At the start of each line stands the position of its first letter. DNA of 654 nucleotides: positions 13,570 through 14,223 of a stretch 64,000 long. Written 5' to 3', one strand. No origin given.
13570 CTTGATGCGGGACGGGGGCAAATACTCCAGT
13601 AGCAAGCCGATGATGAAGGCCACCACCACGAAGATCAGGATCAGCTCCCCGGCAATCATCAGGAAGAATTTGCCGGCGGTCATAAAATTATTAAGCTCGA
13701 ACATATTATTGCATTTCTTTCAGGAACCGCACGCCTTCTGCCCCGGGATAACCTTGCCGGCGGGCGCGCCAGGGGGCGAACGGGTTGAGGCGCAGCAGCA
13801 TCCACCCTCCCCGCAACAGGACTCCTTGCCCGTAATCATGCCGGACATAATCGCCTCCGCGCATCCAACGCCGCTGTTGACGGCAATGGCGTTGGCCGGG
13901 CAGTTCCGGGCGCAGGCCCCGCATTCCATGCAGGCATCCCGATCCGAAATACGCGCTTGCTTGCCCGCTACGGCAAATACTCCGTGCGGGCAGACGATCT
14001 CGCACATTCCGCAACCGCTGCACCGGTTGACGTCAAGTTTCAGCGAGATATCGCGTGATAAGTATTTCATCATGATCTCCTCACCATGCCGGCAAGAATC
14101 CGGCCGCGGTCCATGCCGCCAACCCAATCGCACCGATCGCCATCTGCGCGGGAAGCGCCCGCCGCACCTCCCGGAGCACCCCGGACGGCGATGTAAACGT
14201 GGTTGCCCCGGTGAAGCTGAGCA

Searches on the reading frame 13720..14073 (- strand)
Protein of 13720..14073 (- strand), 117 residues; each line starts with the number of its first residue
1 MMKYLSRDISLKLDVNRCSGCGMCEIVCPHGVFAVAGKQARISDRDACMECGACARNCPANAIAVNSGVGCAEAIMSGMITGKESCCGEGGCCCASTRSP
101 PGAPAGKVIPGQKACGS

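Call 5: search_protein_families(library=pfam, proteins=[window:13720-14073:-], max_evalue=0.1)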
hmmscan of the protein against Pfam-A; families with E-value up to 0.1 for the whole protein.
window:13720-14073:- (117 aa): 13 families
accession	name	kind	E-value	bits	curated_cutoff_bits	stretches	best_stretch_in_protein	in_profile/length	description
PF00037.32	Fer4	-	3.2e-13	49.3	21.1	2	13-32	3-22/24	4Fe-4S binding domain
PF12837.12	Fer4_6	-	4e-10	39.6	25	2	14-33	5-24/24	4Fe-4S binding domain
PF12838.12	Fer4_7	-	6.8e-10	39.7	27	2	17-62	1-52/52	4Fe-4S dicluster domain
PF13187.11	Fer4_9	-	5.5e-08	33.1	27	1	17-63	1-52/52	4Fe-4S dicluster domain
PF13237.11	Fer4_10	-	5.9e-08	33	25.5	1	12-59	3-53/53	4Fe-4S dicluster domain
PF12797.12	Fer4_2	-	1.1e-07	31.8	24.5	2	43-60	5-22/22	4Fe-4S binding domain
PF13484.11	Fer4_16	-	8.2e-06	26.9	30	2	11-30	46-65/66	4Fe-4S double cluster binding domain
PF14697.11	Fer4_21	-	9.8e-06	26.1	35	1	14-64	4-58/59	4Fe-4S dicluster domain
PF13183.11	Fer4_8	-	2.6e-05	25.1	27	2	14-32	50-68/68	4Fe-4S dicluster domain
PF13534.11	Fer4_17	-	0.00014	22.8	22.2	1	13-32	41-60/61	4Fe-4S dicluster domain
PF12800.12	Fer4_4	-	0.00025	21.6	24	2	16-29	2-15/17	4Fe-4S binding domain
PF25160.1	LdpA_Fe-S-bd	-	0.0015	18.7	27.6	2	16-33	26-43/49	LdpA Fe-S cluster-binding domain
PF12798.12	Fer4_3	-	0.0048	18.1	27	2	18-31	1-14/15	4Fe-4S binding domain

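Call 6: search_protein_families(library=ncbifam, proteins=[window:13720-14073:-], max_evalue=0.1)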
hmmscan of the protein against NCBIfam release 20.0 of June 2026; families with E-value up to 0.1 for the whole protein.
window:13720-14073:- (117 aa): 83 families (the best 25 are shown)
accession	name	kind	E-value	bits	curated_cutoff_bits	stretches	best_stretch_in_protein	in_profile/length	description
NF040864.1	HgcB_ferredoxin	equivalog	7.1e-32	109.1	99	1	4-93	2-93/93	mercury methylation ferredoxin HgcB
NF043039.1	HgcAB_like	equivalog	7.3e-15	55.4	285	1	7-63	291-349/350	HgcAB-like fusion protein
NF038196.1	ferrodoxin_EFR1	subfamily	2.8e-10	40.6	75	1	5-66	174-232/242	EFR1 family ferrodoxin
NF040684.1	PorD_Arch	equivalog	9.2e-10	38.5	120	1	12-65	28-81/85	pyruvate synthase subunit PorD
TIGR02179.1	PorD_KorD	subfamily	2.1e-09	37.3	60.05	1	14-65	23-74/78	2-oxoacid:acceptor oxidoreductase, delta subunit, pyruvate/2-ketoisovalerate family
NF007203.0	PRK09624.1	equivalog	2.4e-08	34.1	171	1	12-65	47-100/105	pyuvate ferredoxin oxidoreductase subunit delta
NF058577.1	FdxA_fam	equivalog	6.9e-08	32.6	65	2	17-62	8-52/52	4Fe-4S ferredoxin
NF040770.1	hetero_SS_HdrA2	exception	2e-07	29.6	1100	1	9-67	570-627/777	CoB-CoM heterodisulfide reductase HdrA2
NF007205.0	PRK09626.1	equivalog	5e-07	29.7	93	1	6-66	7-74/105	2-oxoglutarate-acceptor oxidoreductase subunit OorD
NF006221.0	PRK08348.1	subfamily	5.6e-07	29.3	124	1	11-65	39-94/136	NADH-plastoquinone oxidoreductase subunit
TIGR02060.1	aprB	equivalog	5.9e-07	29.4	135.65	1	14-69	6-68/132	adenylyl-sulfate reductase subunit beta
NF007382.0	PRK09898.1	equivalog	1.3e-06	28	213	1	7-65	145-200/208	ferredoxin-like protein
NF045874.1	Vhu_polyferre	exception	1.7e-06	27.1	600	1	12-80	192-261/381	F420-non-reducing hydrogenase associated-polyferredoxin VhuB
NF005505.0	PRK07118.1-4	equivalog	4.6e-06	26.3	378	1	16-65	216-264/265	Fe-S cluster domain-containing protein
NF010366.0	PRK13795.1-1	equivalog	5.8e-06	24.7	745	1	14-58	606-648/667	hypothetical protein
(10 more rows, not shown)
